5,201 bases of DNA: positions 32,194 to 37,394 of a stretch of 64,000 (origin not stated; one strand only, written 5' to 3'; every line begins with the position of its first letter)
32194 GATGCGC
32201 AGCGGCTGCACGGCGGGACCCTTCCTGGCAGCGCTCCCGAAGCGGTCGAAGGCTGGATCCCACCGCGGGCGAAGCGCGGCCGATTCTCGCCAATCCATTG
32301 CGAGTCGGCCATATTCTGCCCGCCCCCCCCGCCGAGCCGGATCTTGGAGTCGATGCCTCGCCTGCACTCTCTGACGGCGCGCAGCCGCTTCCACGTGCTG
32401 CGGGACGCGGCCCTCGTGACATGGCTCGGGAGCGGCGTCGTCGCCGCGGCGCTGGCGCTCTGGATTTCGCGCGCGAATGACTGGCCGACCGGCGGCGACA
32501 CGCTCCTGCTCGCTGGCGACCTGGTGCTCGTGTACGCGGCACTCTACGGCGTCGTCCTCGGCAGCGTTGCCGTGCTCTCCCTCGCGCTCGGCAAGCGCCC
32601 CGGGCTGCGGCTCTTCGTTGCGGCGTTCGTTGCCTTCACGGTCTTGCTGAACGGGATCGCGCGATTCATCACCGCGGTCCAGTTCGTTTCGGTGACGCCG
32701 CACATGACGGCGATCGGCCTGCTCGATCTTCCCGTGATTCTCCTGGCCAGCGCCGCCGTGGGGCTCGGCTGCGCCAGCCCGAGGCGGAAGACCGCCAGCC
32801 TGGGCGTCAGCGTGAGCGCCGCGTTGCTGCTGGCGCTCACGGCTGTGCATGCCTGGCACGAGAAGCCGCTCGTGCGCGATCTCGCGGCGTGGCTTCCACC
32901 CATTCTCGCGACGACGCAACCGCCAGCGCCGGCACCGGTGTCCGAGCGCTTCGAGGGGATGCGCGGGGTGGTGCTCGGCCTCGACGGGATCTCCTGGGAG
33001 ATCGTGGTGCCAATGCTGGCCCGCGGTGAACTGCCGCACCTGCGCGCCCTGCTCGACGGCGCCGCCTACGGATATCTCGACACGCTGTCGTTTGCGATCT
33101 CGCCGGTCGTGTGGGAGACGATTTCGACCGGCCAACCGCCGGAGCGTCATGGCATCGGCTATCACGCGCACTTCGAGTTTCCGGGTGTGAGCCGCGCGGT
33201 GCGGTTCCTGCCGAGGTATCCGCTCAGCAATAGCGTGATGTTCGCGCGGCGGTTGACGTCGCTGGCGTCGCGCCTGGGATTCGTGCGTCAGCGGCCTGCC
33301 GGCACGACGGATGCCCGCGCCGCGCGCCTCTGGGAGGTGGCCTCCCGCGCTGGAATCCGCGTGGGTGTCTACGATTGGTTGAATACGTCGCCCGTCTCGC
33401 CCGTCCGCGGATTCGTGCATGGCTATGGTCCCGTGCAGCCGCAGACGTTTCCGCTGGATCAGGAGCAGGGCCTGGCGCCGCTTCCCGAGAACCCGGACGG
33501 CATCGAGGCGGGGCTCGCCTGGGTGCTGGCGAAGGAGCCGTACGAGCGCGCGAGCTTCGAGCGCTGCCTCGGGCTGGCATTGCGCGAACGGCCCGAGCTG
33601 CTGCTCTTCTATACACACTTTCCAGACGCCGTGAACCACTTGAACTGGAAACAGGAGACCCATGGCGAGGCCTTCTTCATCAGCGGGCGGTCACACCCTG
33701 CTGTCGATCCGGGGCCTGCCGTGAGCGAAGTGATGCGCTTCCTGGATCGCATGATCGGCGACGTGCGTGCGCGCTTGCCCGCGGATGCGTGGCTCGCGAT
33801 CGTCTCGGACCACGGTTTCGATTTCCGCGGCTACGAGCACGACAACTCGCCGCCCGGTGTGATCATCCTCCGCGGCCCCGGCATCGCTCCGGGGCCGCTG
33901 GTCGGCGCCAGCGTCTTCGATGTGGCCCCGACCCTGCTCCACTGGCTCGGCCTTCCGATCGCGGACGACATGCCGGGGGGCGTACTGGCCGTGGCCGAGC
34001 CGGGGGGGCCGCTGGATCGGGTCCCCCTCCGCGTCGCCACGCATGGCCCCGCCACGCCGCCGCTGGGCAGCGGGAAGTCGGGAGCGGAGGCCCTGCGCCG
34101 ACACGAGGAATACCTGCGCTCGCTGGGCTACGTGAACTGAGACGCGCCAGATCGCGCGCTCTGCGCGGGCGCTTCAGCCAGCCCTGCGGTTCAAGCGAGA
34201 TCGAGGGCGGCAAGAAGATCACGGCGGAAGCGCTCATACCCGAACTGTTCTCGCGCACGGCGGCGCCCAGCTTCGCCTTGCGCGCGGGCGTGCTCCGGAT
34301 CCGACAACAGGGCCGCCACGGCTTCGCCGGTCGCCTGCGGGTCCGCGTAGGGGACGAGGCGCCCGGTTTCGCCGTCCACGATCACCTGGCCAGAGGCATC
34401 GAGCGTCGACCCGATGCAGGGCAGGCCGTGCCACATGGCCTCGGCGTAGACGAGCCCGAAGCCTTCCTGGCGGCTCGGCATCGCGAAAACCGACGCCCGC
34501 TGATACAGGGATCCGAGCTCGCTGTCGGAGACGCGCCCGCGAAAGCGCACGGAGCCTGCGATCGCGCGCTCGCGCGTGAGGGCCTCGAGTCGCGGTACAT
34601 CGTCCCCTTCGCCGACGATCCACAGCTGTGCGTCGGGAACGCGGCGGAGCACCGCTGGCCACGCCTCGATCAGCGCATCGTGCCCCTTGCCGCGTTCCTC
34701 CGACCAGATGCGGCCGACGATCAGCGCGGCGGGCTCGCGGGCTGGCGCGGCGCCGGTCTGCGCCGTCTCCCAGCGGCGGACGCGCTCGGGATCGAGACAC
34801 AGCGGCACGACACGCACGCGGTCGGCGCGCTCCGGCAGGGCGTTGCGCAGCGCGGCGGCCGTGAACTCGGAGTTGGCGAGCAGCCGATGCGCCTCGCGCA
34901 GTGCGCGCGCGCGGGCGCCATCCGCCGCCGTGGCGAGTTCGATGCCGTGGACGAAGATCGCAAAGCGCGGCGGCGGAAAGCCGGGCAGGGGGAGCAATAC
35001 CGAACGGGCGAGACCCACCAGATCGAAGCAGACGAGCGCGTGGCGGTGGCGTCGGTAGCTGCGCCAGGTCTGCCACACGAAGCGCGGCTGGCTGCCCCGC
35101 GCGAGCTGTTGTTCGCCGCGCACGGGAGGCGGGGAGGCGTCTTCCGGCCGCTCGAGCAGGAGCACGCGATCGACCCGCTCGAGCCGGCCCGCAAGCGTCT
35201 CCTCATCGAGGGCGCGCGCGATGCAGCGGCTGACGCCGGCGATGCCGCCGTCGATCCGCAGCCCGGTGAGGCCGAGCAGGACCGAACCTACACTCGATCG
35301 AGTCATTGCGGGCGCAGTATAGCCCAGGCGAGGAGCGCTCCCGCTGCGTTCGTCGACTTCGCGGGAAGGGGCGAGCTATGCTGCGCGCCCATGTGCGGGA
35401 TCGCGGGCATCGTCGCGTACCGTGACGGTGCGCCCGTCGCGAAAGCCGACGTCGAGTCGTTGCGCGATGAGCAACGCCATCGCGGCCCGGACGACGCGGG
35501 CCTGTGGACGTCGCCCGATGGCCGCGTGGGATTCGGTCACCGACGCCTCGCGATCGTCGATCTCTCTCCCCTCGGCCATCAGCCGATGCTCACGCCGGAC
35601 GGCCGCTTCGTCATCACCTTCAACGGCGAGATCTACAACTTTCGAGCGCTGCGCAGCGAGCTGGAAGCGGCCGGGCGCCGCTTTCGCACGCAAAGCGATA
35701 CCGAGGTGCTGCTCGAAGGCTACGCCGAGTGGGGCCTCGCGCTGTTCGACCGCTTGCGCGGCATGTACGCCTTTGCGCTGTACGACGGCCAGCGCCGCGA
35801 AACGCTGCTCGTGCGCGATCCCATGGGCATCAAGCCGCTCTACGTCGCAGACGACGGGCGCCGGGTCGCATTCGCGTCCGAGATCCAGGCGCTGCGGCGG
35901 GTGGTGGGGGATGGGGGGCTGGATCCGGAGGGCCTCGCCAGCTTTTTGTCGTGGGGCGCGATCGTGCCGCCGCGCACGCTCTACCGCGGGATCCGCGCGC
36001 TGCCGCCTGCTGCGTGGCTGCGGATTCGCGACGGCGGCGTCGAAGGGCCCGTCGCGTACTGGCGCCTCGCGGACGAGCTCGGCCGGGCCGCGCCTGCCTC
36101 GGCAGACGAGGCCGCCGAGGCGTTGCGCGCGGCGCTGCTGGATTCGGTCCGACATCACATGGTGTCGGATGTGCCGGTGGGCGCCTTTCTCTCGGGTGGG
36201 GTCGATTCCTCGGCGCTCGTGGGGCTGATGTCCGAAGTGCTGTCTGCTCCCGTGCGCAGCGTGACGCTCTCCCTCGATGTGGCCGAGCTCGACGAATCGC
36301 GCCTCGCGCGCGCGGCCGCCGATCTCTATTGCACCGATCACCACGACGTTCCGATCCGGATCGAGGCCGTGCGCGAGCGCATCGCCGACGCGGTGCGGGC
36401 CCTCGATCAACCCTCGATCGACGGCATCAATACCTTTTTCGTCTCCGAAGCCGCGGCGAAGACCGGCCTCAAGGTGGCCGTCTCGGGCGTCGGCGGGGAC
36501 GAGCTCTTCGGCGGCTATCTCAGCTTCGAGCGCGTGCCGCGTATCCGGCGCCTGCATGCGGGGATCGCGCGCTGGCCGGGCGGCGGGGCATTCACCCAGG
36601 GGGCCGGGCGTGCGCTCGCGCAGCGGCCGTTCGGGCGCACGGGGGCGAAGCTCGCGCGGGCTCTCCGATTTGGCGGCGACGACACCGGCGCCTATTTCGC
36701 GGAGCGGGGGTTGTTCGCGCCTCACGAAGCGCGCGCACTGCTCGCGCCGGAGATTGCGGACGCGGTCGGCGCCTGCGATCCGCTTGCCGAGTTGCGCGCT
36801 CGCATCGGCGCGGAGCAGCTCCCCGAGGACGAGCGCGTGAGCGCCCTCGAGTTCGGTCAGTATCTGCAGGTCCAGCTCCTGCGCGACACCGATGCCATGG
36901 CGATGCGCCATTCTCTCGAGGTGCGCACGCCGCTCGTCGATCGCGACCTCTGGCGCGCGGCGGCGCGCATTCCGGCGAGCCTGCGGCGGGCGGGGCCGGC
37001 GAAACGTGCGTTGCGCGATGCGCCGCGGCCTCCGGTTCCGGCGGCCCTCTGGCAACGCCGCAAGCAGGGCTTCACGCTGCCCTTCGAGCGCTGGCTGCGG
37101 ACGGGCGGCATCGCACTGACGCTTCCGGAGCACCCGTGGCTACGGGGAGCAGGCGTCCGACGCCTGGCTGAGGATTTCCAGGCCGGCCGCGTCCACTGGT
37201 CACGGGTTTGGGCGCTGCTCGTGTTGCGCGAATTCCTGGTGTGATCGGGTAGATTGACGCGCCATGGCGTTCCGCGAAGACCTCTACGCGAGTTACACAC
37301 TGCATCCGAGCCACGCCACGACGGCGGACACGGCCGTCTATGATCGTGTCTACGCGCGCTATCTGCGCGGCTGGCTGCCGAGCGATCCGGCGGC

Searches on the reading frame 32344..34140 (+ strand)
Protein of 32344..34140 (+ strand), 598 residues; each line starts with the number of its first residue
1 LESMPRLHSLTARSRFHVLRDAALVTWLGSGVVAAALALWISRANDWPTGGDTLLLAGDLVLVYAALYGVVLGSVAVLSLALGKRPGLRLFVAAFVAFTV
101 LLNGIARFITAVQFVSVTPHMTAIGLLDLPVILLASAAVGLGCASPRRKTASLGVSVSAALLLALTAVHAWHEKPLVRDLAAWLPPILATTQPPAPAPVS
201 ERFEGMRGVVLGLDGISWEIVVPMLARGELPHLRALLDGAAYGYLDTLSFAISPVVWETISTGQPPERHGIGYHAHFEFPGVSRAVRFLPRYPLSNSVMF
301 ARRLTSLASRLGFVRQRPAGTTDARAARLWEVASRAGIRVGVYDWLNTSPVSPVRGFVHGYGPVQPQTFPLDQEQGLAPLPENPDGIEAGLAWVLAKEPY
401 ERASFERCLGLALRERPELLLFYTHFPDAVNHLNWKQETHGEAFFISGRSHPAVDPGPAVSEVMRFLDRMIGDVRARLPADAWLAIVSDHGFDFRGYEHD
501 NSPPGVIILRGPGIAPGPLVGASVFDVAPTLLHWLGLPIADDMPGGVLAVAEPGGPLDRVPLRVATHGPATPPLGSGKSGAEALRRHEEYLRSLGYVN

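Call 26: search_protein_families(library=ncbifam, proteins=[window:32344-34140:+], max_evalue=0.00001)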
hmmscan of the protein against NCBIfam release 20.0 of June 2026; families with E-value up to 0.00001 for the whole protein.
window:32344-34140:+ (598 aa): 0 families

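Call 57: search_protein_families(library=pfam, proteins=[window:32344-34140:+], max_evalue=0.001)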
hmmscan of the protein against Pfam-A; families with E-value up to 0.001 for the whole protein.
window:32344-34140:+ (598 aa): 1 family
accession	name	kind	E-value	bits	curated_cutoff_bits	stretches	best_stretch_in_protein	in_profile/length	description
PF01663.27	Phosphodiest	-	5.2e-19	69.5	23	1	209-493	2-222/342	Type I phosphodiesterase / nucleotide pyrophosphatase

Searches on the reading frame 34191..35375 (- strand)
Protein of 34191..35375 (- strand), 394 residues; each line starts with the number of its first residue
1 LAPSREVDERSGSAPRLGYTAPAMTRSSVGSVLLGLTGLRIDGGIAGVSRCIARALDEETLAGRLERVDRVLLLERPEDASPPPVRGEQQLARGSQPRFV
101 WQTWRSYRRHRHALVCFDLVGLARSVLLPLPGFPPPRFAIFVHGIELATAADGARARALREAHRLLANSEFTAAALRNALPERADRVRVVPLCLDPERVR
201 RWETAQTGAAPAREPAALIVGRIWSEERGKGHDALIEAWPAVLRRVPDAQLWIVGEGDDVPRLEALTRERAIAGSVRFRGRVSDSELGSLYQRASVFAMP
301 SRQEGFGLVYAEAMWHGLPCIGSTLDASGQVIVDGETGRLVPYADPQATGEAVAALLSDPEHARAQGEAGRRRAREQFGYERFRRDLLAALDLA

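Call 49: search_protein_families(library=ncbifam, proteins=[window:34191-35375:-], max_evalue=0.000001)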
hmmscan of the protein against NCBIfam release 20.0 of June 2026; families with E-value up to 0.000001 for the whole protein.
window:34191-35375:- (394 aa): 21 families
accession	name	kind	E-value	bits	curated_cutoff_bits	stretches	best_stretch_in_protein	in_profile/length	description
NF041876.1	EPS_EpsE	equivalog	1.8e-31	109.8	400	1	140-382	142-384/389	exopolysaccharide biosynthesis GT4 family glycosyltransferase EpsE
TIGR03088.1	stp2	hypoth_equivalog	7.5e-22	77.9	409.05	1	195-383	170-362/374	TIGR03088 family PEP-CTERM/XrtA system glycosyltransferase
TIGR03449.1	mycothiol_MshA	equivalog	2.9e-21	75.9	462.5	1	159-385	162-394/406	D-inositol-3-phosphate glycosyltransferase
TIGR03999.1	thiol_BshA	equivalog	2.3e-20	72.9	273.7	1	186-382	168-361/375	N-acetyl-alpha-D-glucosaminyl L-malate synthase BshA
TIGR02149.1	glgA_Coryne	subfamily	3.2e-20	72.6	302.4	1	158-382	141-378/391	glycogen synthase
TIGR04157.1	glyco_rSAM_CFB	subfamily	4e-20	72.2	400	1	214-387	227-402/406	TIGR04157 family glycosyltransferase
TIGR04047.1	MSMEG_0565_glyc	hypoth_equivalog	2.8e-17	62.9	259.85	1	155-372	132-353/373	MSMEG_0565 family glycosyltransferase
TIGR04063.1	stp3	hypoth_equivalog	1.8e-15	56.7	442.05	1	184-376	179-377/397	TIGR04063 family PEP-CTERM/XrtA system glycosyltransferase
NF038229.1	Glyco4_Geo_Pelo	equivalog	8.3e-14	51.3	400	1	153-383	97-325/338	GPMC system family 4 glycosyltransferase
NF041879.1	EPS_EpsH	equivalog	3.5e-12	45.8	800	1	199-380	222-402/431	exopolysaccharide biosynthesis glycosyltransferase EpsH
NF041139.1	TreT_Thcocales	equivalog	6.8e-11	41.6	775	1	290-378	309-396/412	trehalose synthase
TIGR02918.1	TIGR02918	equivalog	1e-10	40.9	574.6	1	230-355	332-455/500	accessory Sec system glycosyltransferase GtfA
NF049988.1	MGlcDAGSynMgs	equivalog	2e-10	40.6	400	1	214-338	213-334/398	alpha-monoglucosyldiacylglycerol synthase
NF038011.1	PelF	equivalog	2.2e-10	40.2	100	1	184-378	279-476/489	GT4 family glycosyltransferase PelF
NF038295.1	EPS_HpsP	equivalog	4.3e-10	39.2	550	1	189-389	180-382/388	hormogonium polysaccharide biosynthesis glycosyltransferase HpsP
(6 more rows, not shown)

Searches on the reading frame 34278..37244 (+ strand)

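Call 26: search_protein_families(library=ncbifam, proteins=[window:34278-37244:+], max_evalue=0.00001)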
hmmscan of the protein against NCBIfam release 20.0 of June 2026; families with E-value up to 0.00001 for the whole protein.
window:34278-37244:+ (988 aa): 9 families
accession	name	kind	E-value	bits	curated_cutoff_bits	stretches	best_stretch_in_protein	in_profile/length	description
TIGR01536.1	asn_synth_AEB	equivalog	2e-125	419.7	267.1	1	373-932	1-517/517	asparagine synthase (glutamine-hydrolyzing)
TIGR03108.1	eps_aminotran_1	hypoth_equivalog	7.5e-119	398.2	816.9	1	372-987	1-625/628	XrtA/PEP-CTERM system amidotransferase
TIGR03104.1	trio_amidotrans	equivalog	4.2e-103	345.6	570.1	2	372-752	1-385/589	N-acetylglutaminylglutamine amidotransferase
NF006949.0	PRK09431.1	equivalog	9.3e-77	258.8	499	2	372-543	1-169/554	asparagine synthase B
NF033535.1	lass_lactam_cya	exception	1.2e-53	182.6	525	1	372-743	1-375/668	lasso peptide isopeptide bond-forming cyclase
NF033561.1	macrolact_Ik_Al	subfamily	4.2e-17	62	300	1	495-744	81-331/561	albusnodin/ikarugamycin family macrolactam cyclase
TIGR01134.1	purF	equivalog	2.1e-13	50.5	350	1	415-540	64-200/432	amidophosphoribosyltransferase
NF001484.0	PRK00331.1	subfamily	2.4e-09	36.1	381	1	415-541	65-200/601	isomerizing glutamine--fructose-6-phosphate transaminase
TIGR01135.1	glmS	equivalog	1.9e-08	33.3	418.05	1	415-541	64-199/607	glutamine--fructose-6-phosphate transaminase (isomerizing)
